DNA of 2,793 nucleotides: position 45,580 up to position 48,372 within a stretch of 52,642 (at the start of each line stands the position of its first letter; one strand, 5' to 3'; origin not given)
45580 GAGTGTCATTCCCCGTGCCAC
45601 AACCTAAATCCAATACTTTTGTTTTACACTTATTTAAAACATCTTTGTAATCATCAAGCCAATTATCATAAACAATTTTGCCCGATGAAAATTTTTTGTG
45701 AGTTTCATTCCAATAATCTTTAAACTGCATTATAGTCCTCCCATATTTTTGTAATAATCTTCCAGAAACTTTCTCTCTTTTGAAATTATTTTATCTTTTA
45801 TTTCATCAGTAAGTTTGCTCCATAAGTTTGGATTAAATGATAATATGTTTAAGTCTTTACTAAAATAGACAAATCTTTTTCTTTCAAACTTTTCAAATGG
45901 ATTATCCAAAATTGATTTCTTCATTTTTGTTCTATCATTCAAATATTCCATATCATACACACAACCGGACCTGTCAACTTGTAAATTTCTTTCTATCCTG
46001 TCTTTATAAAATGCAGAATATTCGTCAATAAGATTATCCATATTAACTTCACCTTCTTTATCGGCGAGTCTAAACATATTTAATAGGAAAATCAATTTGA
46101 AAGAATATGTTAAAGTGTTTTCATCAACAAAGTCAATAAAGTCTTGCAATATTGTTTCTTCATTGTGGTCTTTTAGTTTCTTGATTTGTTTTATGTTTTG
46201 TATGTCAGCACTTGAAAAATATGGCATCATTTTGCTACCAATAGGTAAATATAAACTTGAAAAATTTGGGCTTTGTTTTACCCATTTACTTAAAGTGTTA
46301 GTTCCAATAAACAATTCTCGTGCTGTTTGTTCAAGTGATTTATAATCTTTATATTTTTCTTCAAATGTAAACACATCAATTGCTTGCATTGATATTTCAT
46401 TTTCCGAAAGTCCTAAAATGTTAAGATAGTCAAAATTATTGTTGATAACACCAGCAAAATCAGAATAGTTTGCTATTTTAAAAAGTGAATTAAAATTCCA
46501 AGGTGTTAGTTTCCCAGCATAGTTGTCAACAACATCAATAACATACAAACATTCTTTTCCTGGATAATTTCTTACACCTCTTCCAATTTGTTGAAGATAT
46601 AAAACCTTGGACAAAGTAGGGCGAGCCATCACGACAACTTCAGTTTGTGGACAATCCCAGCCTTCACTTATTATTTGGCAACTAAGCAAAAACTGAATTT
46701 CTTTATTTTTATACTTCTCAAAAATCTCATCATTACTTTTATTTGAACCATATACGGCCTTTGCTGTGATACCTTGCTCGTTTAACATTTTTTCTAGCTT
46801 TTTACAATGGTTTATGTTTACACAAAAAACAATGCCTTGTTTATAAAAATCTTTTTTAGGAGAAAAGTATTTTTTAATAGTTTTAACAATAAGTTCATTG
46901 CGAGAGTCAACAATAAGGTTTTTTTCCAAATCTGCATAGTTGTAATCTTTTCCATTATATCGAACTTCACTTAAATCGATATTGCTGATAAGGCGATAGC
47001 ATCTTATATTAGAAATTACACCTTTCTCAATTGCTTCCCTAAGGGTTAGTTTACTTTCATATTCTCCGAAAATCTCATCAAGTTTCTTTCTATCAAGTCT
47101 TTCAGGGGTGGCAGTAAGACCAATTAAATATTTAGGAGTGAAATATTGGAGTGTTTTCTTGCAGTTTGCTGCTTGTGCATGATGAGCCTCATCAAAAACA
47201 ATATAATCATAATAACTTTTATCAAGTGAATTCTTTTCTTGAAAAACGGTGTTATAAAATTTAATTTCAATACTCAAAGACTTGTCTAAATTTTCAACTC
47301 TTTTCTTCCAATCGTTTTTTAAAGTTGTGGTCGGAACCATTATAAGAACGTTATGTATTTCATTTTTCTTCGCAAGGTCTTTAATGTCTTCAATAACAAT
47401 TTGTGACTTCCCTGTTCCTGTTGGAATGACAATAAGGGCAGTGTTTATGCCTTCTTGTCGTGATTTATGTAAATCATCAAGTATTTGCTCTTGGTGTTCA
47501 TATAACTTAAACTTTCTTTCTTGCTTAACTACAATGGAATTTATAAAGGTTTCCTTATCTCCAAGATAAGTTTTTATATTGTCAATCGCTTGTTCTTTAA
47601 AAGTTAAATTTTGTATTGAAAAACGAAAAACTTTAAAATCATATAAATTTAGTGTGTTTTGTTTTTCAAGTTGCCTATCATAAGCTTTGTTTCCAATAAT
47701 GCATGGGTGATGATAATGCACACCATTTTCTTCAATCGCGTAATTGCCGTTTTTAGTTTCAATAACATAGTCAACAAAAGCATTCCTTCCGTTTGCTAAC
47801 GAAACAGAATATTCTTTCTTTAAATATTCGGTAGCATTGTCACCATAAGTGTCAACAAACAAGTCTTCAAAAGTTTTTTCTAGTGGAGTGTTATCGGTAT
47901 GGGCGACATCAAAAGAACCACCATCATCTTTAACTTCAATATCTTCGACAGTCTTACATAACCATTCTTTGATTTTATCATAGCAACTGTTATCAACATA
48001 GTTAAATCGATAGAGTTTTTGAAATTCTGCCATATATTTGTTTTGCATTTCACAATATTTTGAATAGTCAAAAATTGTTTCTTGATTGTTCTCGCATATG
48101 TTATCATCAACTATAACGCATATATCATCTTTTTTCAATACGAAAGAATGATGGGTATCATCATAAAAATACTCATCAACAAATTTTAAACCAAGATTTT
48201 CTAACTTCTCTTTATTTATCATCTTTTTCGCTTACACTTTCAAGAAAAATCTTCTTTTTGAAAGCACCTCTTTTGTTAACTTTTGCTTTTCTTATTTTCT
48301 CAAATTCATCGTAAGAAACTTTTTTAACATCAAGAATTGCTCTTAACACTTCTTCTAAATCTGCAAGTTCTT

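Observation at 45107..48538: MazG-like NTPase / PD-(D/E)xK-SF2 helicase / small-molecule-type SAM methyltransferase operon: candidate undescribed defence system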

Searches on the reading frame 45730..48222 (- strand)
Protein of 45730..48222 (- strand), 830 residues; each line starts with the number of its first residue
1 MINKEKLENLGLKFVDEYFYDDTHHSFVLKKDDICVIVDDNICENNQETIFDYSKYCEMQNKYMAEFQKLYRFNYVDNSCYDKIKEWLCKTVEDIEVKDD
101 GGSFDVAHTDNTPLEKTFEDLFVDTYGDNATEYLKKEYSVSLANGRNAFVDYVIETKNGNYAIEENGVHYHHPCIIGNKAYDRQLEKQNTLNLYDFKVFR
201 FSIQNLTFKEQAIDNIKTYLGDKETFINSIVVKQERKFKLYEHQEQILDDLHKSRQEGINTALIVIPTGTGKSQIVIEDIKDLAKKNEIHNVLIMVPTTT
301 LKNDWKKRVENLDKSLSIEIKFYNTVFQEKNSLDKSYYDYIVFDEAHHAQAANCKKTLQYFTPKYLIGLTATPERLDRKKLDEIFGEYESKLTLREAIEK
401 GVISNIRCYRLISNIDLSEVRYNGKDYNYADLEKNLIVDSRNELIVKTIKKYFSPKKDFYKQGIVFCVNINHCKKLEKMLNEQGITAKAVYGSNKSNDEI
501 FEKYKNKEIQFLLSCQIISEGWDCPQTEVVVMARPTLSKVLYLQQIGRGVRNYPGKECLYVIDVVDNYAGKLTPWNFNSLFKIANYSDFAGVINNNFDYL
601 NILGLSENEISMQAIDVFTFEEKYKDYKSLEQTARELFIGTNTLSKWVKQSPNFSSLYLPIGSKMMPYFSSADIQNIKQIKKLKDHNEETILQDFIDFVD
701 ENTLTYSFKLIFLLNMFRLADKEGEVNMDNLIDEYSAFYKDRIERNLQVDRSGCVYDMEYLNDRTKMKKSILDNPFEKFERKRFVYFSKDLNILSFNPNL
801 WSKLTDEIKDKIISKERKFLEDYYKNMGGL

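Call 3: search_protein_families(library=pfam, proteins=[window:45730-48222:-], max_evalue=0.01)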
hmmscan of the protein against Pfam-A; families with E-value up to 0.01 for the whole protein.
window:45730-48222:- (830 aa): 6 families
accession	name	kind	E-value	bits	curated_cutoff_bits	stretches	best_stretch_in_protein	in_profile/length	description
PF04851.21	ResIII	-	2.1e-27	96.5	22.5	1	237-375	1-164/164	Type III restriction enzyme, res subunit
PF00271.37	Helicase_C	-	4.7e-15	56.2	23.5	1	449-551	6-108/110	Helicase conserved C-terminal domain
PF00270.35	DEAD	-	1.3e-09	38.4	26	1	242-331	2-103/167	DEAD/DEAH box helicase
PF18766.7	SWI2_SNF2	-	7.5e-09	36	26.7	1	321-417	102-199/221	SWI2/SNF2 ATPase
PF00176.29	SNF2-rel_dom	-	1.1e-05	25.2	24.9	1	259-373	51-163/290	SNF2-related domain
PF09848.15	SLFN-g3_helicase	-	0.0077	16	24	0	268-351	10-93/354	Schlafen group 3, DNA/RNA helicase domain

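Call 4: search_protein_families(library=padloc, proteins=[window:45730-48222:-], max_evalue=0.01)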
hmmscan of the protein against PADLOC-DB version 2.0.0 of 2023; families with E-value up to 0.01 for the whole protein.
window:45730-48222:- (830 aa): 21 families
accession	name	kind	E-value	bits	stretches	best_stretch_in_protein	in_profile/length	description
PDLC03659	mREase_IV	-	5.8e-34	115.1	1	243-569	222-570/945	Type IV methyl-directed restriction enzyme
PDLC03658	mREase_IV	-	1.1e-32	110.7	1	246-622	229-602/953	Type IV methyl-directed restriction enzyme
PDLC02707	PbeA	-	7.6e-31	105.4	3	446-565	509-630/672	PbeA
PDLC02706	PbeA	-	1.7e-22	77.8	3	482-565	589-672/722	PbeA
PDLC02704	PbeA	-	3.1e-22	76.8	2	341-565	387-644/682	PbeA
PDLC03049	REase_I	-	3.7e-20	69.5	1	244-563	172-537/807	Type I restriction enzyme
PDLC02703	PbeA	-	2.5e-19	67.4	2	447-565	496-614/626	PbeA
PDLC03928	PsyrT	-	3.1e-11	40.3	1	459-552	240-335/689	-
PDLC01439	typeIV_DinG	-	1.7e-09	34.9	2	235-321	11-89/575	CAS-IV-A; associated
PDLC02705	PbeA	-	3.8e-08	30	2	338-409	375-450/691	PbeA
PDLC02861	DpdF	-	4.5e-06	23.3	1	447-566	228-347/611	DpdF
PDLC03653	REase_III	-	5.4e-06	22.8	1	340-552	262-469/883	Type III restriction enzyme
PDLC00187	HamB1|HamB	-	2.1e-05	21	1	229-316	131-213/851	DEAD-box helicase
PDLC00186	HamB1|HamB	-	3.6e-05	19.9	1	224-315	131-217/864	DEAD-box helicase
PDLC00938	Cas3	-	7.8e-05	20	1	263-339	3-79/358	CRISPR-associated helicase Cas3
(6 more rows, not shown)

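Call 5: search_protein_families(library=ncbifam, proteins=[window:45730-48222:-], max_evalue=0.01)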
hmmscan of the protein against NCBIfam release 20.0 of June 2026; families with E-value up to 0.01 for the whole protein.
window:45730-48222:- (830 aa): 19 families
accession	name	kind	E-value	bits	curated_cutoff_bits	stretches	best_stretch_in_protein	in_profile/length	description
NF046051.1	restrict_EcoAI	equivalog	1.2e-29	103.3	550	1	222-565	140-529/768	EcoAI/FtnUII family type I restriction enzme subunit R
NF053632.1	heli_RadD_YejH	equivalog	2.3e-25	88.9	720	1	239-567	2-357/573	DNA repair helicase RadD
TIGR04095.1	dnd_restrict_1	equivalog_domain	2.8e-19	69.5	600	3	339-420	135-219/451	DNA phosphorothioation system restriction enzyme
NF045503.1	repair_heli_XPB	equivalog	2.2e-14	52.9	610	2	326-533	289-488/548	DNA repair helicase XPB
NF008521.0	PRK11448.1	equivalog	2.6e-14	52.3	729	2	425-569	665-819/1123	type I restriction-modification system endonuclease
NF010337.0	PRK13766.1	equivalog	2.2e-11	42.6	610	1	448-557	356-473/781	Hef nuclease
NF008744.0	PRK11776.1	equivalog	1.3e-07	30.5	524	1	462-551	244-335/460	ATP-dependent RNA helicase DbpA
TIGR00614.1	recQ_fam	subfamily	3.1e-07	29.5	219.8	1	438-562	205-330/470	RecQ family ATP-dependent DNA helicase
NF008394.0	PRK11192.1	equivalog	6.6e-07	28.5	507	1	460-552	247-341/441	ATP-dependent RNA helicase SrmB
NF053711.1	RNA_heli_RhlE1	exception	1.1e-05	24.4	750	1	456-552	240-338/434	RNA helicase RhlE1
NF004066.1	PRK05580.1-3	equivalog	1.3e-05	23.8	813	1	227-303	240-313/788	primosomal protein N'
NF004070.0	PRK05580.2-2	equivalog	2.1e-05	22.9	921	1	235-310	192-266/729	primosomal protein N'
NF041063.1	DpdF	equivalog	4.6e-05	22.2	550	1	260-314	159-211/813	protein DpdF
TIGR00643.1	recG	equivalog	8.1e-05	21.5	659.4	1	475-536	475-536/629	ATP-dependent DNA helicase RecG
NF007882.0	PRK10590.1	equivalog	0.0002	20.4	743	1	458-562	243-349/456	ATP-dependent RNA helicase RhlE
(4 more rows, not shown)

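Call 9: find_homologous_proteins(query=window:45730-48222:-, max_evalue=1e-10)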
Query window:45730-48222:- (830 aa): 657 proteins with E <= 1e-10 among 8000 candidates; the best 120 are listed.
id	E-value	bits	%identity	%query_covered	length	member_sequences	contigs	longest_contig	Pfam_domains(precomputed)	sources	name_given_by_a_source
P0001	0.0e+0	1857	99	100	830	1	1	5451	PF00270.36,PF00176.30,PF18766.8,PF00271.38,PF04851.22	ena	-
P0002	0.0e+0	1851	99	100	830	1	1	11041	PF00270.36,PF00176.30,PF18766.8,PF00271.38,PF04851.22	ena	-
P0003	0.0e+0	1845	98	100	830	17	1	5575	PF00270.36,PF00176.30,PF18766.8,PF00271.38,PF04851.22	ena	-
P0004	0.0e+0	1839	97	100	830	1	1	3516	PF00270.36,PF00176.30,PF18766.8,PF00271.38,PF04851.22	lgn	-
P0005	0.0e+0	1839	98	100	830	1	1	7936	PF00270.36,PF18766.8,PF00271.38,PF04851.22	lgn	-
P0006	0.0e+0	1832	97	100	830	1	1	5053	PF00270.36,PF00176.30,PF18766.8,PF00271.38,PF04851.22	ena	-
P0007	0.0e+0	1831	97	100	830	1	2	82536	PF00270.36,PF00176.30,PF18766.8,PF00271.38,PF04851.22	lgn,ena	-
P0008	0.0e+0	1830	97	100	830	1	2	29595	PF00270.36,PF00176.30,PF18766.8,PF00271.38,PF04851.22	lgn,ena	-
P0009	0.0e+0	1829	97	100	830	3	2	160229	PF00270.36,PF00176.30,PF18766.8,PF00271.38,PF04851.22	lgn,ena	-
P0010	0.0e+0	1829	97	100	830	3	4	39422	PF00270.36,PF00176.30,PF18766.8,PF00271.38,PF04851.22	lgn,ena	-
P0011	0.0e+0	1828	97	100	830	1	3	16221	PF00270.36,PF00176.30,PF18766.8,PF00271.38,PF04851.22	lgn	-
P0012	0.0e+0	1828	97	100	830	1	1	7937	PF00270.36,PF00176.30,PF18766.8,PF00271.38,PF04851.22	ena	-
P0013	0.0e+0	1826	97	100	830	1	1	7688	PF00270.36,PF00176.30,PF18766.8,PF00271.38,PF04851.22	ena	-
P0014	0.0e+0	1826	97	100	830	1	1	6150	PF00270.36,PF00176.30,PF18766.8,PF00271.38,PF04851.22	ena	-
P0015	0.0e+0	1826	97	100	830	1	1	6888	PF00270.36,PF00176.30,PF18766.8,PF00271.38,PF04851.22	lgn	-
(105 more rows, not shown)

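Call 12: find_related_loci(query=A1, collection=genome_contigs, flank=7000)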
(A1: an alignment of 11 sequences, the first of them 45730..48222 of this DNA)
Query A1 (830 aa) in genome_contigs; peptide patterns used: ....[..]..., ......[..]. (x = any residue, [..] = any of these).
96 stretches matched a pattern; 47 encode a relative of the query (tblastn E <= 1e-3); 46 distinct loci.
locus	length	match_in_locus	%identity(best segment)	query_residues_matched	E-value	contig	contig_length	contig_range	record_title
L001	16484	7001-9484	96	1-828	0e+0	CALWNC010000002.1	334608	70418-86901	MAG: uncultured Clostridia bacterium isolate BRZ_CS__bin43 genome assembly, contig: BRZ_CS__NODE_30_length_334608_cov_12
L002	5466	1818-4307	83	1-830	0e+0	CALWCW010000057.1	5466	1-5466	MAG: uncultured Clostridia bacterium isolate E03__bin84 genome assembly, contig: E03__k127_3334197, whole genome shotgun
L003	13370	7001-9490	81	1-830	0e+0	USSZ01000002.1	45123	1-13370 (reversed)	uncultured Clostridiales bacterium isolate UMGS2054 genome assembly, contig: NODE_40_length_45123_cov_3.538564, whole ge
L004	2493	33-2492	75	1-820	0e+0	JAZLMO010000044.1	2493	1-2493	MAG: Sphaerochaetaceae bacterium isolate T1900044954_TA20190008.MAGScoT_cleanbin_000146 SGB_3800_k141_1643705, whole gen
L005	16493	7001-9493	75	1-830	0e+0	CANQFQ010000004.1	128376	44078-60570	MAG: uncultured Bacilli bacterium isolate Lapin-005__bin75 genome assembly, contig: Lapin-005__NODE_111_length_128376_co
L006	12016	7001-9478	73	1-826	0e+0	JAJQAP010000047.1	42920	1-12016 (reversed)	MAG: Coprobacillus sp. isolate BH.B1_8 NODE_52_length_42920_cov_202.638143, whole genome shotgun sequence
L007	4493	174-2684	66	1-830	0e+0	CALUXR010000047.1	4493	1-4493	MAG: uncultured Acholeplasmatales bacterium isolate BRZ_KG__bin78 genome assembly, contig: BRZ_KG__NODE_29717_length_449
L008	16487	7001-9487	64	1-830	0e+0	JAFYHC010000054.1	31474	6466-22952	MAG: Solobacterium sp. isolate RGIG7085 Sheep_Rumen.Co__c2012407, whole genome shotgun sequence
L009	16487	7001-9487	63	2-830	0e+0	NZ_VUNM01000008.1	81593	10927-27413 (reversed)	Sharpea porci strain CA-Schmier-601-WT-3 seq8, whole genome shotgun sequence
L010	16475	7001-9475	64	7-830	0e+0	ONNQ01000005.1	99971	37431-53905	uncultured Lachnospiraceae bacterium isolate RUG477 genome assembly, contig: scaffold_64, whole genome shotgun sequence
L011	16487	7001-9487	63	2-830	0e+0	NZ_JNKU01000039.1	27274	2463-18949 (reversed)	Sharpea azabuensis DSM 18934 T529DRAFT_scaffold00037.37_C, whole genome shotgun sequence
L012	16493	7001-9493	62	1-830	0e+0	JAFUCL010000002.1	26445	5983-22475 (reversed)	MAG: Solobacterium sp. isolate RGIG4368 Roe_deer_Jejunum-3__c15, whole genome shotgun sequence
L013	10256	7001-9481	63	7-830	0e+0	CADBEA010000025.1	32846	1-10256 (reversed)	MAG: uncultured Erysipelotrichaceae bacterium isolate RUG13885 genome assembly, contig: RUG13885_asm_25, whole genome sh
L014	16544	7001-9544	61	8-828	0e+0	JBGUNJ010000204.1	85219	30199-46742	MAG: Lachnospiraceae bacterium isolate ruminal_MAG_212 ruminal_MAG_212_contig_0204, whole genome shotgun sequence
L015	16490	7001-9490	69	1-830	0e+0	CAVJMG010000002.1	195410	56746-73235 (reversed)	uncultured Bacteroidales bacterium isolate H07654-L1_cleanbin_000028 genome assembly, contig: Spades_H07654-L1_contig_13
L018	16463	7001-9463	60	11-829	0e+0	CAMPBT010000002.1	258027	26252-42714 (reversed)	MAG: uncultured Bacillales bacterium isolate SRR873610_bin.55_metaWRAP_v1.3_MAG genome assembly, contig: NODE_23_length_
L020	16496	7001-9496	58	2-829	0e+0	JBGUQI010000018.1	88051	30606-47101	MAG: Bacilli bacterium isolate ruminal_MAG_143 ruminal_MAG_143_contig_0018, whole genome shotgun sequence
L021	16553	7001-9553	61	4-827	0e+0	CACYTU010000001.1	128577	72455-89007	MAG: uncultured Lachnospiraceae bacterium isolate RUG12263 genome assembly, contig: RUG12263_asm_1, whole genome shotgun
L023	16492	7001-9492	62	1-830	0e+0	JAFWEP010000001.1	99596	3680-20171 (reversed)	MAG: Erysipelotrichaceae bacterium isolate RGIG5669 Sheep_Duodenum-5__c127, whole genome shotgun sequence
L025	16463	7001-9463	64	11-830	0e+0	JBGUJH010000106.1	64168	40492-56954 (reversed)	MAG: Lachnospiraceae bacterium isolate ruminal_MAG_308 ruminal_MAG_308_contig_0106, whole genome shotgun sequence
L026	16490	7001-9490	78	1-830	0e+0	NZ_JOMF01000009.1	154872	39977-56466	Methanomicrobium mobile BP T502DRAFT_scaffold00006.6_C, whole genome shotgun sequence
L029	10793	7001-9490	82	1-830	0e+0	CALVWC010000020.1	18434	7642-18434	MAG: uncultured Clostridia bacterium isolate BRZ_NS__bin95 genome assembly, contig: BRZ_NS__NODE_2920_length_18434_cov_6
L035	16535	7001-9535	43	13-830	0e+0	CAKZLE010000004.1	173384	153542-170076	MAG TPA_asm: uncultured Spirochaetia bacterium isolate ERR2094169_bin.57_CONCOCT_v1.1_MAG genome assembly, contig: ERZ65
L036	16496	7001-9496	43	23-830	0e+0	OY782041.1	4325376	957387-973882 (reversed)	MAG: Spirochaetia bacterium isolate d8b3d310-4ac7-4817-9bde-c02243007ba8 genome assembly, chromosome: 1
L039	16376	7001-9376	43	50-830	0e+0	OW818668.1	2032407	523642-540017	metagenome genome assembly, chromosome: 1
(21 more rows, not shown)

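Call 18: search_solved_structures(query=A1, max_evalue=0.01)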
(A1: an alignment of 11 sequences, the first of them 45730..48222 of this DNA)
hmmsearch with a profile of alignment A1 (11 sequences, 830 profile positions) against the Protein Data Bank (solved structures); distinct sequences matched with E-value up to 0.01: 30.
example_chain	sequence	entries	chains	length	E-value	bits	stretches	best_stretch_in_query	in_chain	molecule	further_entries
7clg_A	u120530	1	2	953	1e-37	132.9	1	243-579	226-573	Putative helicase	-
3h1t_A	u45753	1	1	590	5.9e-23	84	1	332-563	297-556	Type I site-specific restriction-modification system, R (Restriction) subunit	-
6p66_A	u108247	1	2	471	1.1e-16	63.2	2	262-385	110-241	DNA repair protein RAD25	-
2fwr_A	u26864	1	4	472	1.1e-16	63.2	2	262-385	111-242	DNA repair protein RAD25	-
6p4f_A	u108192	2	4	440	2.6e-16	62.1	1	260-380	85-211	DNA-dependent ATPase XPBII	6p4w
5tnu_A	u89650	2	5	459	3e-16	61.8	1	260-380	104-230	DNA-dependent ATPase XPBII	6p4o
6jde_B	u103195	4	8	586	1.6e-15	59.4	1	244-564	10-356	Putative DNA repair helicase RadD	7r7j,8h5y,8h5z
2fz4_A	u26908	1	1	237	1.1e-09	40.2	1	262-379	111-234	DNA repair protein RAD25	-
1hv8_A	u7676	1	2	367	2e-08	36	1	455-554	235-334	PUTATIVE ATP-DEPENDENT RNA HELICASE MJ0669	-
1wp9_A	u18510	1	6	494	1.7e-06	29.6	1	462-558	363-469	ATP-dependent RNA helicase, putative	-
1fuk_A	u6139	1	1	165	1.6e-05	26.3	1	461-551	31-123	EUKARYOTIC INITIATION FACTOR 4A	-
1fuu_A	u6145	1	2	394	1.9e-05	26.1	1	461-551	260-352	YEAST INITIATION FACTOR 4A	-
2vso_A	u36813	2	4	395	1.9e-05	26.1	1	461-551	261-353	ATP-DEPENDENT RNA HELICASE EIF4A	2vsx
6yvh_H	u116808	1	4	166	4.2e-05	25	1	461-551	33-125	Eukaryotic initiation factor 4A-III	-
2fzl_A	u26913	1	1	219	4.8e-05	24.8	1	474-557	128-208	DNA repair protein RAD25, XPB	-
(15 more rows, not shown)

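Call 21: search_protein_families(library=phrogs, proteins=[window:45730-48222:-], max_evalue=0.01)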
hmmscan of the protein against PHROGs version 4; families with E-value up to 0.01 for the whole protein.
window:45730-48222:- (830 aa): 4 families
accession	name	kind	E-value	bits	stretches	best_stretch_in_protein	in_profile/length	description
phrog_16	-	DNA, RNA and nucleotide metabolism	1.9e-74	252.4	1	79-570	132-605/986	DNA helicase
phrog_9690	-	DNA, RNA and nucleotide metabolism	8.2e-25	88.5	1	319-571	17-275/306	DNA helicase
phrog_16694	-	unknown function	3e-17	62.9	1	355-570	437-680/1010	-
phrog_62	-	DNA, RNA and nucleotide metabolism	7.2e-14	51.2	1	218-373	682-849/1881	DNA helicase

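Call 35: find_homologous_proteins(query=L035:6983-9595:+, max_evalue=1e-20)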
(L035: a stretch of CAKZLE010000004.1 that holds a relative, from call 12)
Query L035:6983-9595:+ (871 aa): 619 proteins with E <= 1e-20 among 8000 candidates; the best 120 are listed.
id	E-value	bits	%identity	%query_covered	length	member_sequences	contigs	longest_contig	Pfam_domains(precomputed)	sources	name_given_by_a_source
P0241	0.0e+0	2011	100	100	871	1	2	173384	PF00270.36,PF00271.38,PF04851.22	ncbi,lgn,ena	-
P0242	0.0e+0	1489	73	100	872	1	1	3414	PF00270.36,PF00271.38,PF04851.22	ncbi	-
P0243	0.0e+0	1228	60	100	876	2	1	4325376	PF00270.36,PF18766.8,PF00271.38,PF04851.22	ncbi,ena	-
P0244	0.0e+0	1135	57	99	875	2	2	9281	PF00270.36,PF00271.38,PF04851.22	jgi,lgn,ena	-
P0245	0.0e+0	1084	56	100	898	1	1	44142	PF00270.36,PF00271.38,PF04851.22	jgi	jgi:superfamily II DNA or RNA helicase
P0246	0.0e+0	1062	56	96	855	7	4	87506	PF00270.36,PF00271.38,PF04851.22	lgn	-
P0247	0.0e+0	1058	58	92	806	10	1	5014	PF00270.36,PF00271.38,PF04851.22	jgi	jgi:superfamily II DNA or RNA helicase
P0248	0.0e+0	1054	54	99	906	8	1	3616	PF00270.36,PF00271.38,PF04851.22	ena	-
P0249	5.4e-284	963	50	100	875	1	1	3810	PF00270.36,PF00271.38,PF04851.22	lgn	-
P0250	2.0e-262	891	50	97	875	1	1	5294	PF00270.36,PF00271.38,PF04851.22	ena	-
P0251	3.7e-259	881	49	96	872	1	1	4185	PF00270.36,PF00176.30,PF18766.8,PF00271.38,PF04851.22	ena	-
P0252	4.9e-259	880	48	96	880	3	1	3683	PF00270.36,PF18766.8,PF00271.38,PF04851.22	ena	-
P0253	7.5e-259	880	50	96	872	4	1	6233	PF00270.36,PF18766.8,PF00271.38,PF04851.22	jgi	-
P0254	2.4e-258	878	48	97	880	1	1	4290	PF00270.36,PF00176.30,PF18766.8,PF00271.38,PF04851.22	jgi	-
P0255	1.1e-257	876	49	97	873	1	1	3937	PF00270.36,PF18766.8,PF00271.38,PF04851.22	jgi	-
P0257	6.9e-255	867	49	97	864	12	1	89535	PF00270.36,PF18766.8,PF00271.38,PF04851.22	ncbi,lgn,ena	-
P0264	7.0e-253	860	45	98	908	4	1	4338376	PF00270.36,PF18766.8,PF00271.38,PF04851.22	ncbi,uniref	ncbi:DEAD/DEAH box helicase [Methanosarcina hadiensis]|uniref:DEAD/DEAH box helicase n=1 Tax=Methano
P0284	8.6e-247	840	49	94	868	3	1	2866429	PF00270.36,PF00176.30,PF00271.38,PF04851.22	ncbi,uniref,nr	ncbi:hypothetical protein LPB137_00560 [Poseidonibacter parvus]|uniref:Helicase ATP-binding domain-c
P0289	1.5e-245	836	47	97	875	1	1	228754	PF00270.36,PF00271.38,PF04851.22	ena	-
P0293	8.0e-245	833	46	98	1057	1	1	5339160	PF00270.36,PF00717.29,PF00271.38,PF04851.22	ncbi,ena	-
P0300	7.1e-243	827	48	96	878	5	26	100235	PF00270.36,PF00271.38,PF04851.22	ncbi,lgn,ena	-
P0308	3.7e-241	821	51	86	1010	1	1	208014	PF00270.36,PF00271.38,PF12694.13,PF04851.22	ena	-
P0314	5.7e-239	814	47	95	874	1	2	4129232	PF00270.36,PF00271.38,PF04851.22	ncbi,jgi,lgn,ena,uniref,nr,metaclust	ncbi:DEAD/DEAH box helicase [Nitrincola iocasae]|uniref:DEAD/DEAH box helicase n=1 Tax=Nitrincola io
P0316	1.2e-238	813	47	93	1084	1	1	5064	PF13847.13,PF13489.13,PF00270.36,PF13649.13,PF00271.38,PF08241.19,PF08242.19,PF04851.22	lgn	-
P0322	5.7e-235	801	47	97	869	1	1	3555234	PF00270.36,PF00176.30,PF18766.8,PF00271.38,PF04851.22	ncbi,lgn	ncbi:MAG: DEAD/DEAH box helicase [Candidatus Sericytochromatia bacterium]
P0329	3.5e-230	785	45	97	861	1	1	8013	PF13086.13,PF00270.36,PF00271.38,PF04851.22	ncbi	-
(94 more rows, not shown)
